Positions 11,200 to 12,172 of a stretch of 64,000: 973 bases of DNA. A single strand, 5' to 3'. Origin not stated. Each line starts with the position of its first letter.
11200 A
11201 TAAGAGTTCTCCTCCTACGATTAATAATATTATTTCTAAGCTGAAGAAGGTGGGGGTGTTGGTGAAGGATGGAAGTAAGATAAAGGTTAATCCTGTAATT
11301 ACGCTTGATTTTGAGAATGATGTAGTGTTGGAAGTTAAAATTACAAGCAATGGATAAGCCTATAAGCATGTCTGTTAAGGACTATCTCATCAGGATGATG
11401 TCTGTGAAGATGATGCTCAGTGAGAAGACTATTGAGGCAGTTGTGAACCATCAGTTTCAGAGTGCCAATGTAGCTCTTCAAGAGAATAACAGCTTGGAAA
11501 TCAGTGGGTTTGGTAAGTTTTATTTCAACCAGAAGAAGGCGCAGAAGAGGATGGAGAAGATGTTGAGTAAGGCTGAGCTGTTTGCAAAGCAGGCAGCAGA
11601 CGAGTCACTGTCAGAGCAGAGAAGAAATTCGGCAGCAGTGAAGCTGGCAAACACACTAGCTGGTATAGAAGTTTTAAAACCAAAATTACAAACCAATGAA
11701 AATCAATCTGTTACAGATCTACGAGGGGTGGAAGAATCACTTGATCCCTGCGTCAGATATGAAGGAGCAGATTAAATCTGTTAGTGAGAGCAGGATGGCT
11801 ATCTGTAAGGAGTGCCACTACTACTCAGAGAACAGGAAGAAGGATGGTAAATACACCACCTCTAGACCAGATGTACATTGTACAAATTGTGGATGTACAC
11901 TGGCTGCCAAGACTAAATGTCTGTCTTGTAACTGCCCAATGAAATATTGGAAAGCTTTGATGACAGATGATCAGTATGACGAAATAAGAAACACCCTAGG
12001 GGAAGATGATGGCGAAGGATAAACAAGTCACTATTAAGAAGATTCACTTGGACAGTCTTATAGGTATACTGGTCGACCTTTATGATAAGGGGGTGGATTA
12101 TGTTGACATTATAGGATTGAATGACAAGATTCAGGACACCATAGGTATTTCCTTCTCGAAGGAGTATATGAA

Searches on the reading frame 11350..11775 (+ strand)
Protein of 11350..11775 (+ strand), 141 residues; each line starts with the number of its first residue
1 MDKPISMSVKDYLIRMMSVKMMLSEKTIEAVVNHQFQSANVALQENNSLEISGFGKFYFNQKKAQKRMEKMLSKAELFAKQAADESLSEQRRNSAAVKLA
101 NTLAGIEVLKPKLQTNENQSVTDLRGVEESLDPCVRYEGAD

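Call 74: search_protein_families(library=phrogs, proteins=[window:11350-11775:+], max_evalue=0.001)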
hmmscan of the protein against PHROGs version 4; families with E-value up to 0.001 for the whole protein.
window:11350-11775:+ (141 aa): 1 family
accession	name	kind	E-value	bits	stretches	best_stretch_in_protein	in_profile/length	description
phrog_379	-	DNA, RNA and nucleotide metabolism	2.7e-06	28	1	7-66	29-88/138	DNA binding protein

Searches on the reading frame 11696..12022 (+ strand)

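Call 74: search_protein_families(library=phrogs, proteins=[window:11696-12022:+], max_evalue=0.001)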
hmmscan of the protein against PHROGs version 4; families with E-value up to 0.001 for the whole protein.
window:11696-12022:+ (108 aa): 2 families
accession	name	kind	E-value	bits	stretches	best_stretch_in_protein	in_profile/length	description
phrog_13558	-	unknown function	2.2e-07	31.8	1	23-85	18-68/69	-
phrog_37411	-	unknown function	5e-05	24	1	25-91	17-90/207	-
